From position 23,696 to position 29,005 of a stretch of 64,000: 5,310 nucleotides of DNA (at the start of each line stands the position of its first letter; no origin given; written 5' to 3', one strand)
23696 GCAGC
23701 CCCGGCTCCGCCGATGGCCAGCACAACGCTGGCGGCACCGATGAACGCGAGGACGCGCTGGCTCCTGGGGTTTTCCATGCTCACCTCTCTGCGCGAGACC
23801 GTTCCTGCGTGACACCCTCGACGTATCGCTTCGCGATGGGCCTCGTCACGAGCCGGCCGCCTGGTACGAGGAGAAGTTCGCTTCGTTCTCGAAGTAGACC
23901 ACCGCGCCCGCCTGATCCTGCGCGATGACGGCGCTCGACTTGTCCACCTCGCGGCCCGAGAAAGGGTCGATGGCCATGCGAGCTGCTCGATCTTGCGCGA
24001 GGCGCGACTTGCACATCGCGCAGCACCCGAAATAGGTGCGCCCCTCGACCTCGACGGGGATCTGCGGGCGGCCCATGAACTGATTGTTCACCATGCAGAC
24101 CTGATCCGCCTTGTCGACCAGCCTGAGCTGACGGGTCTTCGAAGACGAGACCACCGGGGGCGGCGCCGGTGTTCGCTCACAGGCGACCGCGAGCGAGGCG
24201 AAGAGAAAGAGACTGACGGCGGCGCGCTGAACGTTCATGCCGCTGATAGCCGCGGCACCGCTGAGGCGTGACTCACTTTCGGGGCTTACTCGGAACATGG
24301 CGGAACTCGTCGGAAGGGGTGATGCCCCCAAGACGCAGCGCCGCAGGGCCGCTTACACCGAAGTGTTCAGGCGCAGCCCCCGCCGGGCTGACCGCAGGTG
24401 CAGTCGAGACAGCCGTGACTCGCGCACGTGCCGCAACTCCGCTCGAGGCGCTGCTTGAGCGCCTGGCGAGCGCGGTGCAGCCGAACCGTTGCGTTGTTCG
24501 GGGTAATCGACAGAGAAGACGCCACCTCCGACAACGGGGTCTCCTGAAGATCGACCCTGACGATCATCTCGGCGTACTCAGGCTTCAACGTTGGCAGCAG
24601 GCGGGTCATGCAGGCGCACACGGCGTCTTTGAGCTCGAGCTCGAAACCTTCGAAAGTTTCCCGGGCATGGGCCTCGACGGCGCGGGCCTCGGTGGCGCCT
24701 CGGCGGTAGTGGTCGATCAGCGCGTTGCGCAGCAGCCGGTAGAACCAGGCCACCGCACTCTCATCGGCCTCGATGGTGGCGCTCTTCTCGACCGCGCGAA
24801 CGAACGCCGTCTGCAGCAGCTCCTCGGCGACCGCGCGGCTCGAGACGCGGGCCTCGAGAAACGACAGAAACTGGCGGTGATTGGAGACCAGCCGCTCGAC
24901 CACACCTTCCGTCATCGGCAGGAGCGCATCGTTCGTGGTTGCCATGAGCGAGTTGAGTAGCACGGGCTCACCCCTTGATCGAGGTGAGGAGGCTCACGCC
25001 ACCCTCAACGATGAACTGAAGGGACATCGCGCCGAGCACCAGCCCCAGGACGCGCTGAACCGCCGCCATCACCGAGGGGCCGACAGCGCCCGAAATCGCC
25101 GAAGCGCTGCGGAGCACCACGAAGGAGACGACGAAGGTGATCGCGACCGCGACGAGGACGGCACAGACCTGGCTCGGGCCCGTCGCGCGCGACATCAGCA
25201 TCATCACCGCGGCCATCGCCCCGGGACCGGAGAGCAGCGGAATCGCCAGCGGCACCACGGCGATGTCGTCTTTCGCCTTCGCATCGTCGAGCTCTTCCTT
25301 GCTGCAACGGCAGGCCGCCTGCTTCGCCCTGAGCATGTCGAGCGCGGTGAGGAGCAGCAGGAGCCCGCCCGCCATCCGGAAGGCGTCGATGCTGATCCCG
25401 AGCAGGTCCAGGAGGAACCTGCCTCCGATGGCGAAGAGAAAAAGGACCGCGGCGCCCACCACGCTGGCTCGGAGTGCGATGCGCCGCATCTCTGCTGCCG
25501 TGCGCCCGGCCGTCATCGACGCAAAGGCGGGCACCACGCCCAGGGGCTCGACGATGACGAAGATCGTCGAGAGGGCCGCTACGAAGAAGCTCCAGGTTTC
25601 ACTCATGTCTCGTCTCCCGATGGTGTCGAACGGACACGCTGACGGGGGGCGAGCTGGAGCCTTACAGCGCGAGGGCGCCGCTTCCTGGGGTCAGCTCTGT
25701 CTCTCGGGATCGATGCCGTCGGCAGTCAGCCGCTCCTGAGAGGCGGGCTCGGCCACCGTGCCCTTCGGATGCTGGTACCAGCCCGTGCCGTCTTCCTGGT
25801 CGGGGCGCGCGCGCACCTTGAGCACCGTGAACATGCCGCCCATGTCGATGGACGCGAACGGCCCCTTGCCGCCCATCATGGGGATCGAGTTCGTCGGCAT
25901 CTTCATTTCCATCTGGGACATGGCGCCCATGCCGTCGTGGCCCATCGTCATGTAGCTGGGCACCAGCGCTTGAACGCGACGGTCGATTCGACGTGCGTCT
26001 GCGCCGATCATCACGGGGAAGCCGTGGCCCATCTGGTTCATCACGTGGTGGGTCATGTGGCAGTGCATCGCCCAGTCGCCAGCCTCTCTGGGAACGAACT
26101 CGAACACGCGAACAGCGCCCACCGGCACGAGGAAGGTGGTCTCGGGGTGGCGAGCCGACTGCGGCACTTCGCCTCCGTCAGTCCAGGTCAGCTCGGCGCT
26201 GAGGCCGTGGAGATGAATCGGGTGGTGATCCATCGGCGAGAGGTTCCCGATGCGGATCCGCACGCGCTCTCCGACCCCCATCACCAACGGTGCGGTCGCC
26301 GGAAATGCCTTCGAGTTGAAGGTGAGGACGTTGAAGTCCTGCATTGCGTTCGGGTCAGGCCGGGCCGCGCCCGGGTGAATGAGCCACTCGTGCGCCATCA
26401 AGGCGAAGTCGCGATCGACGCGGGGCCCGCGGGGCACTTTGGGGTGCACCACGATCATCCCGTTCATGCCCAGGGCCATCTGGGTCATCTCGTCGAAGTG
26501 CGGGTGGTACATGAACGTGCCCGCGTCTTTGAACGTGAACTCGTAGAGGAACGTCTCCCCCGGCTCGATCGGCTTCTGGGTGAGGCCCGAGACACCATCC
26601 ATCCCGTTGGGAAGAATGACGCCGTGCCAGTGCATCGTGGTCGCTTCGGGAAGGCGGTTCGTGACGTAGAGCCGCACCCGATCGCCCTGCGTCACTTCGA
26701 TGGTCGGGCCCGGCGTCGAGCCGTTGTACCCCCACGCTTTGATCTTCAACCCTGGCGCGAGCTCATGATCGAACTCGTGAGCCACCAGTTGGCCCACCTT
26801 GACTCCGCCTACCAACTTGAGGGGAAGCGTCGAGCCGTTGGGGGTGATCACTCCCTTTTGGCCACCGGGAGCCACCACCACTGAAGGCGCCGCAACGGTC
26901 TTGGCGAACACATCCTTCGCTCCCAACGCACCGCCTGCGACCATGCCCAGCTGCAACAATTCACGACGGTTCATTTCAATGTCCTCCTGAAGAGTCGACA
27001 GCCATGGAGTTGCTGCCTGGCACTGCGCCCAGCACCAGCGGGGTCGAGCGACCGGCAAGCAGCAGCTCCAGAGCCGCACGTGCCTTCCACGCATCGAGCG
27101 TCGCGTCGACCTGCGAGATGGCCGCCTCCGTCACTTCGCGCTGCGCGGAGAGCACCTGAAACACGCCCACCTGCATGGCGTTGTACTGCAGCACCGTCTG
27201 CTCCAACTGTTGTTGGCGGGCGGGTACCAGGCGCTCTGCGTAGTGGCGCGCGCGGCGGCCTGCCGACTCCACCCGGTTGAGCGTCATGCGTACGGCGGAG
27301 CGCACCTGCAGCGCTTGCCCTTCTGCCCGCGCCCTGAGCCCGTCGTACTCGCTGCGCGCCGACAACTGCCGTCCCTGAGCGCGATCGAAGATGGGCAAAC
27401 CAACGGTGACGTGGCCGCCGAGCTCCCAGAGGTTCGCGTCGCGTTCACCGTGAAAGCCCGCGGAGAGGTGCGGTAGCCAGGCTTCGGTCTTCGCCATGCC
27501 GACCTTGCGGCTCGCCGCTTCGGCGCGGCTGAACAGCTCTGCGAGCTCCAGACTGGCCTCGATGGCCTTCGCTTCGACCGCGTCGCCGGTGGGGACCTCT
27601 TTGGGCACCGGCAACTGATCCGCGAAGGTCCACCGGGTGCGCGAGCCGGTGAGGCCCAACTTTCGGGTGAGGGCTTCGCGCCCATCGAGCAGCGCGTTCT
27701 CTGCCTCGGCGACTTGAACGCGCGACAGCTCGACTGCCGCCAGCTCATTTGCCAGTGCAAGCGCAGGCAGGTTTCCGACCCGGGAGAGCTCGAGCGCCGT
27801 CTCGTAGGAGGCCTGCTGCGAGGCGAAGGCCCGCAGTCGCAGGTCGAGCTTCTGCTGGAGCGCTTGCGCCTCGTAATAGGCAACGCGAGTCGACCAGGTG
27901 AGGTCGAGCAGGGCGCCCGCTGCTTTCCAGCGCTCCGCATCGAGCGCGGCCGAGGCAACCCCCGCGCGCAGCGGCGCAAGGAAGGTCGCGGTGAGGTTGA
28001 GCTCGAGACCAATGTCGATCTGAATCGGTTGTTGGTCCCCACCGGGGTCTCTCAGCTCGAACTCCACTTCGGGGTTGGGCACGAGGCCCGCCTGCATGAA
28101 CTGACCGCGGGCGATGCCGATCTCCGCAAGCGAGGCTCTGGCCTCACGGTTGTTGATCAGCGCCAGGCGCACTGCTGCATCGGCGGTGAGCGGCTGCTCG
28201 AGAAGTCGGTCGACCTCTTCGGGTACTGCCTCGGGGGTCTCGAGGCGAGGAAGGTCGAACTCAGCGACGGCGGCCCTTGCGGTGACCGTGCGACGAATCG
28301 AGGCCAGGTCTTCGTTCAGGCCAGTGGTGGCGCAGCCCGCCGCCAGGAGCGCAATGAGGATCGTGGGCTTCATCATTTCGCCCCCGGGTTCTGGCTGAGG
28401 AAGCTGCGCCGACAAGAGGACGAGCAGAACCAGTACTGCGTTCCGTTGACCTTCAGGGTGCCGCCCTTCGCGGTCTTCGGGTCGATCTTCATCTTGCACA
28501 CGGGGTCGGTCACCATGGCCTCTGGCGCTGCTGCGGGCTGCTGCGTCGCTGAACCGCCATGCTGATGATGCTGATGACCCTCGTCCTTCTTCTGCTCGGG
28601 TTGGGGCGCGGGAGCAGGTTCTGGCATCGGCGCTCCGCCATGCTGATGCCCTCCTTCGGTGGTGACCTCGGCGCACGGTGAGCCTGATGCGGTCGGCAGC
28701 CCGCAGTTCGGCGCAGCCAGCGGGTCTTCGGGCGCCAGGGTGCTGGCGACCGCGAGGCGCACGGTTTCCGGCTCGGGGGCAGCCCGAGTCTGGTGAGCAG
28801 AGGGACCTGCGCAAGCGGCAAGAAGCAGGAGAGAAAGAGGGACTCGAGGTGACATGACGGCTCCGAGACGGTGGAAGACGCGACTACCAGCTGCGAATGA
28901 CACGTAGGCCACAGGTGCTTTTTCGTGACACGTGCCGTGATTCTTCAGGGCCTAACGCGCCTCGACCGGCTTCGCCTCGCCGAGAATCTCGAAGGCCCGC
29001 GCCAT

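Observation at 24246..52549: Recurrent GTCACG-N16/17-CCTAY boxes define a candidate regulon of the second ECF sigma across the metal island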

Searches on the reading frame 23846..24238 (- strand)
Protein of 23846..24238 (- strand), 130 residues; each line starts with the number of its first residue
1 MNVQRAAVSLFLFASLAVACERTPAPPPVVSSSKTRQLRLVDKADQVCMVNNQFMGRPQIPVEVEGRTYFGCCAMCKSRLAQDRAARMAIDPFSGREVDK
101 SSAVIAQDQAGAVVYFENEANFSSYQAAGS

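Call 8: search_protein_families(library=pfam, proteins=[window:23846-24238:-], max_evalue=0.01)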
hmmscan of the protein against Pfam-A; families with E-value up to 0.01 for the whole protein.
window:23846-24238:- (130 aa): 1 family
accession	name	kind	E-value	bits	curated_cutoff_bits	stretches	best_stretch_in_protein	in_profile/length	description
PF08394.17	Arc_trans_TRASH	-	0.0084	16.6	27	0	60-81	15-36/43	Archaeal TRASH domain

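Call 33: search_protein_families(library=ncbifam, proteins=[window:23846-24238:-], max_evalue=1)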
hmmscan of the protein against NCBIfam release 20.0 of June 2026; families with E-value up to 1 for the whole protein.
window:23846-24238:- (130 aa): 0 families

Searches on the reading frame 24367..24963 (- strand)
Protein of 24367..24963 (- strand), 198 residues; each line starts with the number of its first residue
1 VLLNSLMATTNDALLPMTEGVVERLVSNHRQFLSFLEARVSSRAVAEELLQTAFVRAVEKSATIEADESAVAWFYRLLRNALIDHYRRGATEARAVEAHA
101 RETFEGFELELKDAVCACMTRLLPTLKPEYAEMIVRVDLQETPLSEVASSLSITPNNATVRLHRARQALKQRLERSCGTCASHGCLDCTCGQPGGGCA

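Call 8: search_protein_families(library=pfam, proteins=[window:24367-24963:-], max_evalue=0.01)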
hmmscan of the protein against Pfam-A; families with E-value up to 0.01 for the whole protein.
window:24367-24963:- (198 aa): 4 families
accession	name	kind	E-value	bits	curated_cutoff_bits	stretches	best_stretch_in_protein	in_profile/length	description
PF04542.20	Sigma70_r2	-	4.9e-10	39.5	24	1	27-89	4-68/71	Sigma-70 region 2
PF08281.18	Sigma70_r4_2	-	6.8e-09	35.7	25.7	1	118-169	3-54/54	Sigma-70, region 4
PF07638.17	Sigma70_ECF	-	0.0038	17.6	21.1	1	17-173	22-183/185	ECF sigma factor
PF04545.22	Sigma70_r4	-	0.0044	16.9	24.1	1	123-171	2-50/50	Sigma-70, region 4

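Call 33: search_protein_families(library=ncbifam, proteins=[window:24367-24963:-], max_evalue=1)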
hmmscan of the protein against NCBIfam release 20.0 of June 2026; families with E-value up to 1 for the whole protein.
window:24367-24963:- (198 aa): 78 families (the best 25 are shown)
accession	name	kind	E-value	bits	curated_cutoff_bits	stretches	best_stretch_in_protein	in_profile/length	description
TIGR02959.1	SigZ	equivalog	1.9e-25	89.6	168.65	1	29-179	5-154/170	RNA polymerase sigma factor SigZ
NF007215.0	PRK09637.1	equivalog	8.4e-24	84.5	212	1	29-178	10-159/181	RNA polymerase sigma factor SigZ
TIGR02950.1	SigM_subfam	subfamily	5e-17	62.2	147.95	1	31-173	12-158/159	RNA polymerase sigma factor, SigM family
TIGR02937.1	sigma70-ECF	superfamily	3e-16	59.5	42.9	1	26-173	8-165/165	sigma-70 family RNA polymerase sigma factor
NF058625.1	sigma_PG0214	equivalog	8.5e-15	54.9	130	1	29-175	14-163/170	GFO_1088 family ECF-type sigma factor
TIGR02985.1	Sig70_bacteroi1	subfamily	4.3e-13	49.8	126.4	1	29-173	11-162/162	RNA polymerase sigma-70 factor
TIGR02989.1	Sig-70_gvs1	subfamily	4.5e-13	49.4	124.55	1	22-171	4-156/158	RNA polymerase sigma-70 factor, Rhodopirellula/Verrucomicrobium family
NF009171.0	PRK12518.1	equivalog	5.4e-13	49.2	208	1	38-175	45-186/191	RNA polymerase sigma factor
NF008888.0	PRK11922.1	equivalog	2.6e-12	46.9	204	1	38-180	49-203/231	RNA polymerase sigma factor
NF007227.0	PRK09645.1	subfamily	2.7e-11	43.7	202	1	21-175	14-172/177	sigma-70 family RNA polymerase sigma factor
NF007226.0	PRK09644.1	equivalog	3.4e-11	43.5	199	1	36-175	18-159/166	RNA polymerase sigma factor SigM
NF009166.1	PRK12513.1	equivalog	6.7e-11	42.2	206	1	23-173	25-186/193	RNA polymerase sigma factor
TIGR02943.1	Sig70_famx1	hypoth_equivalog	8.2e-11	42.1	162.2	2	24-97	7-80/188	RNA polymerase sigma-70 factor, TIGR02943 family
NF006930.0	PRK09415.1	subfamily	1.8e-10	41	198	1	32-175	29-177/179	RNA polymerase factor sigma C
NF007225.0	PRK09643.1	equivalog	2.5e-10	40.4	190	1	23-175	30-184/204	RNA polymerase sigma factor SigM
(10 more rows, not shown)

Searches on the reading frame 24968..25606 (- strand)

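Call 8: search_protein_families(library=pfam, proteins=[window:24968-25606:-], max_evalue=0.01)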
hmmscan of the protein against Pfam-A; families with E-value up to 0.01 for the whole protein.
window:24968-25606:- (212 aa): 2 families
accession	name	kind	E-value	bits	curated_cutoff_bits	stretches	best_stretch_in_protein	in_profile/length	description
PF01914.23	MarC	-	1.7e-54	184.8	23.9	1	5-202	1-198/203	MarC family integral membrane protein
PF03741.22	TerC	-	0.0022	18.2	27.8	0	31-155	20-107/178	Integral membrane protein TerC family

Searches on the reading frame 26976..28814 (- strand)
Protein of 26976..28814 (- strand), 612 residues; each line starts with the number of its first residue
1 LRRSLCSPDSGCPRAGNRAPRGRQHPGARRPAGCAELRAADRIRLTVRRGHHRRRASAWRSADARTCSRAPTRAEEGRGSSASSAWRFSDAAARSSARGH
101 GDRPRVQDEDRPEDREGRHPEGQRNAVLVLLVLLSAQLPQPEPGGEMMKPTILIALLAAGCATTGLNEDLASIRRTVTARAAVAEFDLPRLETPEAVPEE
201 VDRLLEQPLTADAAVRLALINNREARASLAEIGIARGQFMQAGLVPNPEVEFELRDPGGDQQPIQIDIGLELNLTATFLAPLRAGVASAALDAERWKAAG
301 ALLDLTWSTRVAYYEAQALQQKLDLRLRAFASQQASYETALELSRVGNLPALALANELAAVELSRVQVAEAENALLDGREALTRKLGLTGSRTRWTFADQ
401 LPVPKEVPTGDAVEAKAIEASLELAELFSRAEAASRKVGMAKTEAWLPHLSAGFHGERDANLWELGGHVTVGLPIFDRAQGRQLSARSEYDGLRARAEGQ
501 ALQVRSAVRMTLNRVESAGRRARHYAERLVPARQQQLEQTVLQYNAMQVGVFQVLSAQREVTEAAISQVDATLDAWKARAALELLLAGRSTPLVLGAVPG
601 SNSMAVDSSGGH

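Call 8: search_protein_families(library=pfam, proteins=[window:26976-28814:-], max_evalue=0.01)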
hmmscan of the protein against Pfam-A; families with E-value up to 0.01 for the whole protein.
window:26976-28814:- (612 aa): 1 family
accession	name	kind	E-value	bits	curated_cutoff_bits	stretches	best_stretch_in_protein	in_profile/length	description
PF02321.23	OEP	-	1.7e-23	83.9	22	2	412-586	3-186/187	Outer membrane efflux protein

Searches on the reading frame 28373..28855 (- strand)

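Call 41: search_protein_families(library=pfam, proteins=[window:28373-28855:-], max_evalue=5)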
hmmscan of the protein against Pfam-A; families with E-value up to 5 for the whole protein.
window:28373-28855:- (160 aa): 5 families
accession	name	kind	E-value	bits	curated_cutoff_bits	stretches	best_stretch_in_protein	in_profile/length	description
PF04945.19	YHS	-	4.1e-06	27.1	30.3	1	115-153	1-37/47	YHS domain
PF24273.1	TRASH_HVO_1752_C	-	0.00018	22.1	27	1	128-153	12-37/47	HVO_1752, C-terminal TRASH domain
PF06467.20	zf-FCS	-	0.021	15.1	22.4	1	133-152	20-39/39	MYM-type Zinc finger with FCS sequence motif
PF16031.10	TonB_N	-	2.3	9.3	33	0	59-128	58-120/138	TonB polyproline region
PF13388.11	DUF4106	-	3.7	7.1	27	1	29-118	161-248/431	Protein of unknown function (DUF4106)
